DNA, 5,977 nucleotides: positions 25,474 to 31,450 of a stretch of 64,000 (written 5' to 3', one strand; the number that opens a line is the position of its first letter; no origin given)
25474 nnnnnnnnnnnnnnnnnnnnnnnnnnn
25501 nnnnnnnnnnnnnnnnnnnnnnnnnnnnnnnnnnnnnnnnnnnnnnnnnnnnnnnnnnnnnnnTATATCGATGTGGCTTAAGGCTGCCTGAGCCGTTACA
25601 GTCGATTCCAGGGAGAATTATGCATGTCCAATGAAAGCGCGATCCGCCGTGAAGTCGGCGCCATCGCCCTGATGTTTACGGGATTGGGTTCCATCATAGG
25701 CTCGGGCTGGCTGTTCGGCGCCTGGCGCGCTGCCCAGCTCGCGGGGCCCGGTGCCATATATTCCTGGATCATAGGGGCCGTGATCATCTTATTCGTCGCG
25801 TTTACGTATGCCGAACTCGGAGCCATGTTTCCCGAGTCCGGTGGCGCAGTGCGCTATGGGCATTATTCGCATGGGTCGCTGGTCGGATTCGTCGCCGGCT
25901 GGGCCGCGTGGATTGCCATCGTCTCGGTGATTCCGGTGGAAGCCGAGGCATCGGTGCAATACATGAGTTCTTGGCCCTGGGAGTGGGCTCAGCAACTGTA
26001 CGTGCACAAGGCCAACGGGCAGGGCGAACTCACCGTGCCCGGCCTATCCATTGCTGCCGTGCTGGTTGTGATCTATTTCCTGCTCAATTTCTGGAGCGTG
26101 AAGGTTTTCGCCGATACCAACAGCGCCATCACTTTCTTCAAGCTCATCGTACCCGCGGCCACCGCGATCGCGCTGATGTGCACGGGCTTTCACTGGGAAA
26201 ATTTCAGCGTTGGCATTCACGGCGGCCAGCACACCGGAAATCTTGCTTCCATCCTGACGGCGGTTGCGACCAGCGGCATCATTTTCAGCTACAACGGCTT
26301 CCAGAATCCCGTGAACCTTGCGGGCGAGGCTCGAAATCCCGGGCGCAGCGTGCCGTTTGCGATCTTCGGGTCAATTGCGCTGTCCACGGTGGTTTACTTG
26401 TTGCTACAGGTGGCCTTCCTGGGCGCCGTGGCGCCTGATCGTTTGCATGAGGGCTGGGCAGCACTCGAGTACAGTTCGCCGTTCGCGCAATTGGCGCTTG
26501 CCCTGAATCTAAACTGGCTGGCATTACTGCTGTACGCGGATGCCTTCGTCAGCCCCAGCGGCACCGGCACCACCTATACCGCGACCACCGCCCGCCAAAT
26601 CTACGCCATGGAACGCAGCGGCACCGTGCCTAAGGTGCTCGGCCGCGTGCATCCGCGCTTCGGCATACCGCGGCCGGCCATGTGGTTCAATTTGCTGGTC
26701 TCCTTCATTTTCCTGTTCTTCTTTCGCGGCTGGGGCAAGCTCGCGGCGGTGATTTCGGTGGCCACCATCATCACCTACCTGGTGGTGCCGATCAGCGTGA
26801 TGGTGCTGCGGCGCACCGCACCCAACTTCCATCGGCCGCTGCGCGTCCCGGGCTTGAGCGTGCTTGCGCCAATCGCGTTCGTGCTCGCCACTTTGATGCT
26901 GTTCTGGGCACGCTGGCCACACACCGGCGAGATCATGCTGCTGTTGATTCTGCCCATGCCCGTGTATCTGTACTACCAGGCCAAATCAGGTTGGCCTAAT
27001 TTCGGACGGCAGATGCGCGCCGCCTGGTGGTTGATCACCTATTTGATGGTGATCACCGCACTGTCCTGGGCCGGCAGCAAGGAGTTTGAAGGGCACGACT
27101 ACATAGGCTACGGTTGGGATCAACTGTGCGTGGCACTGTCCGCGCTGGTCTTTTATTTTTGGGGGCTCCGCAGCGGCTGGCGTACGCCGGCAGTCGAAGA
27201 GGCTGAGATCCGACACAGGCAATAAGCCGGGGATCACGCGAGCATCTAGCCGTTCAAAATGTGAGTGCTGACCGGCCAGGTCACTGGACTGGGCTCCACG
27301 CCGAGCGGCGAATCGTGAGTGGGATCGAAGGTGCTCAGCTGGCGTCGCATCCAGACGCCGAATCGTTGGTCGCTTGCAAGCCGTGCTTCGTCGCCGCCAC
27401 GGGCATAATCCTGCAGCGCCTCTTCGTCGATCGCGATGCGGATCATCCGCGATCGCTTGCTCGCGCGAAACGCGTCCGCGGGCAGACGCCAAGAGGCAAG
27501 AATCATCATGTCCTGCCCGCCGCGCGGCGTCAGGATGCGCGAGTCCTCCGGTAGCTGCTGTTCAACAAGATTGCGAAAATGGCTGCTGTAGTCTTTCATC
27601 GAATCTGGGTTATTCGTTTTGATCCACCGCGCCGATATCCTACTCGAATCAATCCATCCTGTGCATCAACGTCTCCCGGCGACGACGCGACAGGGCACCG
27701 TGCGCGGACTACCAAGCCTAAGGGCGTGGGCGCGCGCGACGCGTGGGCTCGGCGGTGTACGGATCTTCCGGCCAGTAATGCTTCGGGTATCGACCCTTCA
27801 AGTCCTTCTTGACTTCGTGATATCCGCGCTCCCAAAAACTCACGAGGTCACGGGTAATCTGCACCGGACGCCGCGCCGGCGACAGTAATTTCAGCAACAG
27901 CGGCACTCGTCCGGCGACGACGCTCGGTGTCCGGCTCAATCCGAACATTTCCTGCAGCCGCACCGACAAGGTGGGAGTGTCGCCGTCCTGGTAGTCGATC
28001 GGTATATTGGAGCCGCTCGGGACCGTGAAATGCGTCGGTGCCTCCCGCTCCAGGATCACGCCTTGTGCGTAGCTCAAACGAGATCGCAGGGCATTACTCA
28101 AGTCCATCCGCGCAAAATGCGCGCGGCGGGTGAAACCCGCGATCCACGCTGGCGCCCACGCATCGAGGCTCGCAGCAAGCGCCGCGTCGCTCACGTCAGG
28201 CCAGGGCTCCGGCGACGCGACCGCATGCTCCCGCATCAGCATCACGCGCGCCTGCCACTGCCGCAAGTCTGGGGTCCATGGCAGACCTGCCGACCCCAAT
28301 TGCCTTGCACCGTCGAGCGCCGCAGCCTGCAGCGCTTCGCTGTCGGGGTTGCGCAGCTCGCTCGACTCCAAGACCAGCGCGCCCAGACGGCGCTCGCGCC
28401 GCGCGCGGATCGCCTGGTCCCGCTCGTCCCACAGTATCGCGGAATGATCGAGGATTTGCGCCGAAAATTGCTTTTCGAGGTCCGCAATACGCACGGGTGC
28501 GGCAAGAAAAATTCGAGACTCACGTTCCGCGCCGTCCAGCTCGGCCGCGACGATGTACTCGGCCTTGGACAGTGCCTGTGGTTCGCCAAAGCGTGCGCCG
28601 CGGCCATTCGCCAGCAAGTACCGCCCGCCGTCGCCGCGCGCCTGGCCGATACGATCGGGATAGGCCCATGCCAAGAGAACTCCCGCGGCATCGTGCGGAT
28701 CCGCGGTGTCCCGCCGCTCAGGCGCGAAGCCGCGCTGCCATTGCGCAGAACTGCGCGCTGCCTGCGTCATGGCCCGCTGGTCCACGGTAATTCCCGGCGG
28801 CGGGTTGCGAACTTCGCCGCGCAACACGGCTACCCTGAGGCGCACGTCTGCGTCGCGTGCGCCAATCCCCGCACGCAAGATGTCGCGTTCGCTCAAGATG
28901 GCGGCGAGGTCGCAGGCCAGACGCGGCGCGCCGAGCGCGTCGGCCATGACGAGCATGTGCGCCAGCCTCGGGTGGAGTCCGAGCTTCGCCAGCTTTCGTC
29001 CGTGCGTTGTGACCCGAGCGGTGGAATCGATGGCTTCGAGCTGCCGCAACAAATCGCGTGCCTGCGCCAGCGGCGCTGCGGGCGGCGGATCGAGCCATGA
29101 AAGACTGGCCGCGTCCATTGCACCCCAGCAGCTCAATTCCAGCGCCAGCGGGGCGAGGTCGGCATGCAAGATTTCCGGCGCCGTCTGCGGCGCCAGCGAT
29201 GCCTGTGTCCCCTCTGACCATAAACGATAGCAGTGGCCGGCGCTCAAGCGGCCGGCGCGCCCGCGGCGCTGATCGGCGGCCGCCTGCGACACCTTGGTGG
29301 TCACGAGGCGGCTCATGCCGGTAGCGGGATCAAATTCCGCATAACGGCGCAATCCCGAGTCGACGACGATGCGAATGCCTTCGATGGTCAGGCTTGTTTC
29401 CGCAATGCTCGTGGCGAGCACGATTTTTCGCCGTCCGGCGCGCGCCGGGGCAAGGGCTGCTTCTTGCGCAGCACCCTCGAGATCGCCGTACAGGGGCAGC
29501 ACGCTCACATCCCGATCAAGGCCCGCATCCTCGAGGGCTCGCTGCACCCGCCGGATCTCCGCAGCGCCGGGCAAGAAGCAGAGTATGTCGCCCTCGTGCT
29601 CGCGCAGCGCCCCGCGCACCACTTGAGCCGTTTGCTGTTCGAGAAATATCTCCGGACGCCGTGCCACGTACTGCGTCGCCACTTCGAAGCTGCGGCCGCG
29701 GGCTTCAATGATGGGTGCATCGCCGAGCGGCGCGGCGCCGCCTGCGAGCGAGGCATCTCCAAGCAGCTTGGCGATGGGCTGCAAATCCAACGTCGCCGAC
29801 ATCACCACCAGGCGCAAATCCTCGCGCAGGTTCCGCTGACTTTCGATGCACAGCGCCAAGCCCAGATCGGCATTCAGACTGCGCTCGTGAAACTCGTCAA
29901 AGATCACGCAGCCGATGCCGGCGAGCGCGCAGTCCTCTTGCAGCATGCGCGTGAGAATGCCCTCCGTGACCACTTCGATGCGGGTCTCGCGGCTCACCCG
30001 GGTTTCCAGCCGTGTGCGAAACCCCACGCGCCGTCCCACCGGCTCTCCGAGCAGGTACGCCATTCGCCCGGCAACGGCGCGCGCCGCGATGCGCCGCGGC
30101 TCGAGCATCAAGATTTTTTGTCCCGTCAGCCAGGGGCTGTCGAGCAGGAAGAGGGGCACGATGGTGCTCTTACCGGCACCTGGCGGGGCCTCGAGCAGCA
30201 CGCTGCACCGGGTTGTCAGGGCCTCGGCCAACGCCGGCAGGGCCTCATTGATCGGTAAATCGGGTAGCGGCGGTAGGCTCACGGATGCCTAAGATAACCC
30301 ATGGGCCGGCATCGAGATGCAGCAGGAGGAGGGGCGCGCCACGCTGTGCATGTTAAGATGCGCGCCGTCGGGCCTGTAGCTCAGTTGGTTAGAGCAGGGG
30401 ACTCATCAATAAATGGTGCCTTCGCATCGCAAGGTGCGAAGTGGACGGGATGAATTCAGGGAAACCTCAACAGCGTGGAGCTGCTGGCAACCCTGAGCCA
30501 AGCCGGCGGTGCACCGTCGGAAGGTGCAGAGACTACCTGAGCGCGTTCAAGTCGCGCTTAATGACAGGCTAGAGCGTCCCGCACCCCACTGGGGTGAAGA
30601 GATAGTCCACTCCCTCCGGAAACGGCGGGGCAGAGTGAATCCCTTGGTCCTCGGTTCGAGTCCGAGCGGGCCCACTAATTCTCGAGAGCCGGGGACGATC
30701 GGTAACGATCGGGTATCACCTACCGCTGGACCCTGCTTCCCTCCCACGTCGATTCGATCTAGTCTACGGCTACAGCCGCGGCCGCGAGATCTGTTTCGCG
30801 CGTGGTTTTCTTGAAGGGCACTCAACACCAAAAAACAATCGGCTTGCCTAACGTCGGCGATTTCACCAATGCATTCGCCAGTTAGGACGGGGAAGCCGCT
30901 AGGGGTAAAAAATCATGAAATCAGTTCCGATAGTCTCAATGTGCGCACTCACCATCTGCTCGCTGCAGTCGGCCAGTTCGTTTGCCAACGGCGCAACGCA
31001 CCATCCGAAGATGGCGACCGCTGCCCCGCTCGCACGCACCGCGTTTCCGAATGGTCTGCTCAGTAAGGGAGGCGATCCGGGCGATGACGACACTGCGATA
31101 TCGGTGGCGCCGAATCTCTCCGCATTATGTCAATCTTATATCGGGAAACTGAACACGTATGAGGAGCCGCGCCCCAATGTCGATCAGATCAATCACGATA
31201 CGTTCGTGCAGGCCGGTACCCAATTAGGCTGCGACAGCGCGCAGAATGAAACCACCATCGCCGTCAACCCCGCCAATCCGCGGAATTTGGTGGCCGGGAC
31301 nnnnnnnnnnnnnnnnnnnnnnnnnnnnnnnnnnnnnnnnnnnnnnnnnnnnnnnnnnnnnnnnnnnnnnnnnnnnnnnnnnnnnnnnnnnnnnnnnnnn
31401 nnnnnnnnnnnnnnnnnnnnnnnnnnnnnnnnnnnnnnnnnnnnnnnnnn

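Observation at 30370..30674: tRNA(CAU) gene interrupted in the anticodon loop by a 231-nt ORF-less group I intron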

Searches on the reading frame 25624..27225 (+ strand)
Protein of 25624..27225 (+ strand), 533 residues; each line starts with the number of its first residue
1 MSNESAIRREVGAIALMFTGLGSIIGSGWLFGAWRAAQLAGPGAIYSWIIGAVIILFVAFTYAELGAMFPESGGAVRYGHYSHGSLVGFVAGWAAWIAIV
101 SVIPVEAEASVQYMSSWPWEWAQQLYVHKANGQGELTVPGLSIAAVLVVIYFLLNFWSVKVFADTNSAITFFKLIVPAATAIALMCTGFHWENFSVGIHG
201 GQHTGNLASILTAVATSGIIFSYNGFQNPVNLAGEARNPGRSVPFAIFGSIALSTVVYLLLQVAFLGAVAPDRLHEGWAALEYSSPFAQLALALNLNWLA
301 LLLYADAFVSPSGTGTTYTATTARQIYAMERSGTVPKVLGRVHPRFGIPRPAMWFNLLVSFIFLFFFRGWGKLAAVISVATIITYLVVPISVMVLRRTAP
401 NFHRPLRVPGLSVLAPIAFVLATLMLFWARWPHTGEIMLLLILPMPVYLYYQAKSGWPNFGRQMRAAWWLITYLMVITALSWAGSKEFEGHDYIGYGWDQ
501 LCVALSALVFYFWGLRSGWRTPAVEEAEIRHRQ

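Call 7: search_protein_families(library=pfam, proteins=[window:25624-27225:+])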
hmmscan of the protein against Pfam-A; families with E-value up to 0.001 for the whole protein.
window:25624-27225:+ (533 aa): 2 families
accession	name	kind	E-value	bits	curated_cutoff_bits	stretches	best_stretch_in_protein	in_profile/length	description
PF13520.12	AA_permease_2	-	4e-52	178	27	1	16-432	6-407/427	Amino acid permease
PF00324.27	AA_permease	-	1.9e-32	113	24.6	1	17-404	3-390/470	Amino acid permease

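Call 9: find_encoding_contigs(protein=window:25624-27225:+, flank=10000, max_places=6)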
Protein window:25624-27225:+ (533 aa): no gene with exactly this product is on record in the collection.

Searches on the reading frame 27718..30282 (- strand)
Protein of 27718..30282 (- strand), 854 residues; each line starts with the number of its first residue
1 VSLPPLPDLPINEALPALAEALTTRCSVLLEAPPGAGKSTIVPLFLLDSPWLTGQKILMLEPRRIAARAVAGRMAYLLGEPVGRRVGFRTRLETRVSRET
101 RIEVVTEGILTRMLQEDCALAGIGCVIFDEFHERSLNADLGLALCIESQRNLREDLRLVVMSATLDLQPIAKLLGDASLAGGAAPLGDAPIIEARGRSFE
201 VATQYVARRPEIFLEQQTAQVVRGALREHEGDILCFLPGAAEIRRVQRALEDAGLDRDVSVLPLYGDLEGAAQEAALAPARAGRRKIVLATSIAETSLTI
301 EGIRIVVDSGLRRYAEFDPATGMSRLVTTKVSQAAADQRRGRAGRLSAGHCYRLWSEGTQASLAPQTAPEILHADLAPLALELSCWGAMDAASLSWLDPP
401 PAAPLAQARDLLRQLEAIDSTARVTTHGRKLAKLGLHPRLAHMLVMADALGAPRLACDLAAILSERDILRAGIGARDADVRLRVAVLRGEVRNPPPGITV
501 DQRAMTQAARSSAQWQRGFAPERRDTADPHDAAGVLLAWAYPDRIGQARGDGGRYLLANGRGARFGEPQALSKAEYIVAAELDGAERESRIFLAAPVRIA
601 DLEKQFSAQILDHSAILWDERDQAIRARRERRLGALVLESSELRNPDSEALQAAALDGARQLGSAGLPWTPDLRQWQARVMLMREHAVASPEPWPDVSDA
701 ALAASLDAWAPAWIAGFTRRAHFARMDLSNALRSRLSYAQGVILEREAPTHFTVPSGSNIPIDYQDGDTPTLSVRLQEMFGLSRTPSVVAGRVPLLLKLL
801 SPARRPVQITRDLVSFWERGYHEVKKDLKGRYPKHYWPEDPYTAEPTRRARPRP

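Call 7: search_protein_families(library=pfam, proteins=[window:27718-30282:-])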
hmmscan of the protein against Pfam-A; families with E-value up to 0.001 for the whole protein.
window:27718-30282:- (854 aa): 4 families
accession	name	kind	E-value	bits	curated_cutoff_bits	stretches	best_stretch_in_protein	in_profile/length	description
PF08482.15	HrpB_C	-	1.8e-50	171.2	25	1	709-841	1-133/133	ATP-dependent helicase C-terminal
PF00270.35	DEAD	-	1e-11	45.3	26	1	19-170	9-164/167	DEAD/DEAH box helicase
PF00271.37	Helicase_C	-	2.2e-11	44.4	23.5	1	226-346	11-109/110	Helicase conserved C-terminal domain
PF24473.1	CON_HrpB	-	4.3e-08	33.3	27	1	614-643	6-35/35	ATP-dependent RNA helicase HrpB, connector region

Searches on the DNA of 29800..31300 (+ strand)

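Call 8: search_dna_similar(query=window:30300-30750:+, collection=phages, mode=distant)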
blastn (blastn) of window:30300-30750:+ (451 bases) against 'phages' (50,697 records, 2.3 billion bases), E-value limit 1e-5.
Records with a match: 87; places in all: 87; records where one place covers at least 80% of the query: 0.
Best place of each record, by identity: 90-95% 70; 80-90% 2; 60-80% 15.
By first word of the organism name: Pseudomonas 46; Acinetobacter 19; Klebsiella 5; uncultured 4; Vibrio 4; Escherichia 2; Synechococcus 2; Moraxella 2; Microcystis 1; Phage 1; and 1 more.
By host as written in the record: Pseudomonas aeruginosa 22; - 14; Pseudomonas aeruginosa PAO1 8; Acinetobacter baumannii 6; Klebsiella pneumoniae 3; Synechococcus sp. KCZYC6 2; Vibrio sp. 11985 2; Acinetobacter baumannii LUH 3712 2; and 22 more.
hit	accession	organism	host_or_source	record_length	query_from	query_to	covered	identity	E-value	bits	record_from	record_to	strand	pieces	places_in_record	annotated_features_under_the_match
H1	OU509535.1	Klebsiella pneumoniae phage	not known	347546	69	309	53%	69.9%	2e-11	75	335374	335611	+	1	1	record has no annotation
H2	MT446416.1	Escherichia virus TH47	Escherichia coli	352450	69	236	37%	74.0%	1e-13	83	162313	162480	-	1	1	record has no annotation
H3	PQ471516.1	Escherichia phage Turkey5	Escherichia coli Tur5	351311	69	236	37%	74.0%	1e-13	83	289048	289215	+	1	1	none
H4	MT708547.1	Klebsiella phage Muenster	Klebsiella pneumoniae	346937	86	236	33%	73.9%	3e-15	88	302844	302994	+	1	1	none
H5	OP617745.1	Klebsiella phage KP13-7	Klebsiella pneumoniae KP13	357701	86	236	33%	73.9%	3e-15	88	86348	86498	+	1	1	none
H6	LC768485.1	Klebsiella phage phiKp_21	Klebsiella pneumoniae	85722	86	236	33%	73.9%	3e-15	88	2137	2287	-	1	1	none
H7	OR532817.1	Klebsiella phage RCIP0023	Klebsiella pneumoniae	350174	86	236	33%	73.9%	3e-15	88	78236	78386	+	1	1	none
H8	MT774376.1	uncultured phage cr55_1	human feces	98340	186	310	28%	71.7%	2e-6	59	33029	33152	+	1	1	hypothetical protein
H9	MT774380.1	uncultured phage cr1_1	human feces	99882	186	310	28%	71.7%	2e-6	59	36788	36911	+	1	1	hypothetical protein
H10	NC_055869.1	uncultured phage cr55_1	human feces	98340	186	310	28%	71.7%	2e-6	59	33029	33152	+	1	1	HNH endonuclease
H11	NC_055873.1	uncultured phage cr1_1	human feces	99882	186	310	28%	71.7%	2e-6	59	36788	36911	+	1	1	HNH endonuclease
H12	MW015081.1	Synechococcus phage S-SRM01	Synechococcus sp. KCZYC6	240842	222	324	23%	75.0%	6e-6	58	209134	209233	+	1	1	none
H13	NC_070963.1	Synechococcus phage S-SRM01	Synechococcus sp. KCZYC6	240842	222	324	23%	75.0%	6e-6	58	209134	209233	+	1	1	none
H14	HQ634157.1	Vibrio phage 11895-B1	Vibrio sp. 11985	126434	149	243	21%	78.9%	2e-12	79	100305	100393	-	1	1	hypothetical protein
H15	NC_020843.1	Vibrio phage 11895-B1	Vibrio sp. 11985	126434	149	243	21%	78.9%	2e-12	79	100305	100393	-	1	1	terminase large subunit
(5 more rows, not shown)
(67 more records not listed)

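Call 10: search_dna_similar(query=window:30300-30750:+, collection=plasmids, mode=distant)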
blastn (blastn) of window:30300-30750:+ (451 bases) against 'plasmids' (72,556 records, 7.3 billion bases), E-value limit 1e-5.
Records with a match: 2; places in all: 2; records where one place covers at least 80% of the query: 0.
Best place of each record, by identity: 95-99% 1; 90-95% 1.
By first word of the organism name: Halomonas 1; Aeromonas 1.
By predicted mobility (MOB-suite, as given by PLSDB): non-mobilizable 1; conjugative 1.
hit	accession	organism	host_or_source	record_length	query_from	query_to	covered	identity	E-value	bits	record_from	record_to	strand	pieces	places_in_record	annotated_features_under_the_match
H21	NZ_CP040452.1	Halomonas sp. PA16-9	-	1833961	69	107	9%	97.4%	4e-8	67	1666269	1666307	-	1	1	none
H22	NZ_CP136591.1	Aeromonas veronii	cell culture,spleen of prussian carp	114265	70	107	8%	94.7%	2e-6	61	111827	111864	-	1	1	none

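Call 42: get_annotated_region(hit=H1, flank=600)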
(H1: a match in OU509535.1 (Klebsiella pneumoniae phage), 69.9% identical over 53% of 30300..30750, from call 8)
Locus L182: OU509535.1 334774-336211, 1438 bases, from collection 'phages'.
description: Klebsiella pneumoniae phage strain 5899STDY8049212 genome assembly, chromosome: 1.
organism: Klebsiella pneumoniae phage (NCBI taxid 1915306)
taxonomy: Viruses
host: -; source: not known; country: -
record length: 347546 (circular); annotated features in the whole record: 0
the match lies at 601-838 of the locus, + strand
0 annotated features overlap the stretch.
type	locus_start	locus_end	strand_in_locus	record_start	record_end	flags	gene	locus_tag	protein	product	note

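Call 43: search_rna_families(sources=[L182, L176, L173, L017], threshold=gathering)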
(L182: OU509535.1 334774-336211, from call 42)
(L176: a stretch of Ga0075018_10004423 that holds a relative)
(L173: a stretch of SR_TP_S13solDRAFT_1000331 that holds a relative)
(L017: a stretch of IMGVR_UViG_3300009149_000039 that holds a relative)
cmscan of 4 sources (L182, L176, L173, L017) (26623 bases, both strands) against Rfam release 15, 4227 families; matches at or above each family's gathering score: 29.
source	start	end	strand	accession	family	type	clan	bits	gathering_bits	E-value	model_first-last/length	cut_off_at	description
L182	551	859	+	RF00028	Intron_gpI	Intron;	-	89.9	50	4.6e-22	1-253/253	no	Group I catalytic intron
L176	4302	4375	+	RF00005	tRNA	Gene; tRNA;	CL00001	71.7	29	4.3e-14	1-71/71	no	tRNA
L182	18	91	+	RF00005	tRNA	Gene; tRNA;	CL00001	70.4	29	1e-13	1-71/71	no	tRNA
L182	1349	1421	+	RF00005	tRNA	Gene; tRNA;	CL00001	66.8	29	1e-12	1-71/71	no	tRNA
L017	5666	5738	+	RF00005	tRNA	Gene; tRNA;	CL00001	65.9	29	1.8e-12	1-71/71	no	tRNA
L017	8247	8318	+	RF00005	tRNA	Gene; tRNA;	CL00001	64.4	29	4.4e-12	1-71/71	no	tRNA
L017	7237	7310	+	RF00005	tRNA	Gene; tRNA;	CL00001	64.4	29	4.4e-12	1-71/71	no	tRNA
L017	12344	12416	+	RF00005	tRNA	Gene; tRNA;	CL00001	64.2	29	5.2e-12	1-71/71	no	tRNA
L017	12534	12606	+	RF00005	tRNA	Gene; tRNA;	CL00001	63.5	29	8e-12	1-71/71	no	tRNA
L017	8932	9003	+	RF00005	tRNA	Gene; tRNA;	CL00001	63.5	29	8e-12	1-71/71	no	tRNA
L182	392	476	+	RF00005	tRNA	Gene; tRNA;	CL00001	60.7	29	4.7e-11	1-71/71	no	tRNA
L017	5588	5660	+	RF00005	tRNA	Gene; tRNA;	CL00001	60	29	7.2e-11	1-71/71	no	tRNA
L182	244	330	+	RF00005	tRNA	Gene; tRNA;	CL00001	58.9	29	1.5e-10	1-71/71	no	tRNA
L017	8674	8746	+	RF00005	tRNA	Gene; tRNA;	CL00001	58.8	29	1.6e-10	1-71/71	no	tRNA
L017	13346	13419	+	RF00005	tRNA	Gene; tRNA;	CL00001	58.5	29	1.9e-10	1-71/71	no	tRNA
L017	12612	12682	+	RF00005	tRNA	Gene; tRNA;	CL00001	58.5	29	1.9e-10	1-71/71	no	tRNA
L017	12170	12242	+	RF00005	tRNA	Gene; tRNA;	CL00001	57.6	29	3.4e-10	1-71/71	no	tRNA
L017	8331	8402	+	RF00005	tRNA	Gene; tRNA;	CL00001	57.6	29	3.5e-10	1-71/71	no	tRNA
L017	8595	8666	+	RF00005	tRNA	Gene; tRNA;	CL00001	57.4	29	3.7e-10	1-71/71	no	tRNA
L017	4807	4880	+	RF00005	tRNA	Gene; tRNA;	CL00001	56.5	29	6.8e-10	1-71/71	no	tRNA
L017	10060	10150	+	RF00005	tRNA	Gene; tRNA;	CL00001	56.4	29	7.3e-10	1-71/71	no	tRNA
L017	12798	12872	+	RF00005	tRNA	Gene; tRNA;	CL00001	54.4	29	2.6e-09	1-71/71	no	tRNA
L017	7067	7139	+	RF00005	tRNA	Gene; tRNA;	CL00001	51.6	29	1.5e-08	1-71/71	no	tRNA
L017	13993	14078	+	RF00005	tRNA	Gene; tRNA;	CL00001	51.4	29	1.7e-08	1-71/71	no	tRNA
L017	6358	6441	+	RF00005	tRNA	Gene; tRNA;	CL00001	46.4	29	4.1e-07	1-71/71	no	tRNA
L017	6565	6634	+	RF00005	tRNA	Gene; tRNA;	CL00001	45.3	29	8.2e-07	1-71/71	no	tRNA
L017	9986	10054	+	RF00005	tRNA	Gene; tRNA;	CL00001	44.2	29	1.6e-06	1-71/71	no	tRNA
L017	6463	6534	+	RF00005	tRNA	Gene; tRNA;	CL00001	41.5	29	9.4e-06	1-71/71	no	tRNA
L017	5012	5089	+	RF00005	tRNA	Gene; tRNA;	CL00001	38.1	29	7.8e-05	1-71/71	no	tRNA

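Call 55: search_rna_families(source=window, start=29800, end=31300, threshold=evalue, max_evalue=1)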
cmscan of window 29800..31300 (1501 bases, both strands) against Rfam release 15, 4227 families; matches with E-value up to 1: 2.
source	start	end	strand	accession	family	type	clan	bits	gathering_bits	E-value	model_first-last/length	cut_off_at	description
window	30394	30629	+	RF00028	Intron_gpI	Intron;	-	75.9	50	4.2e-19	1-253/253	no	Group I catalytic intron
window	30637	30719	+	RF01851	cyano_tmRNA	Gene;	CL00001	13.5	70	0.48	49-128/288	no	Cyanobacteria transfer-messenger RNA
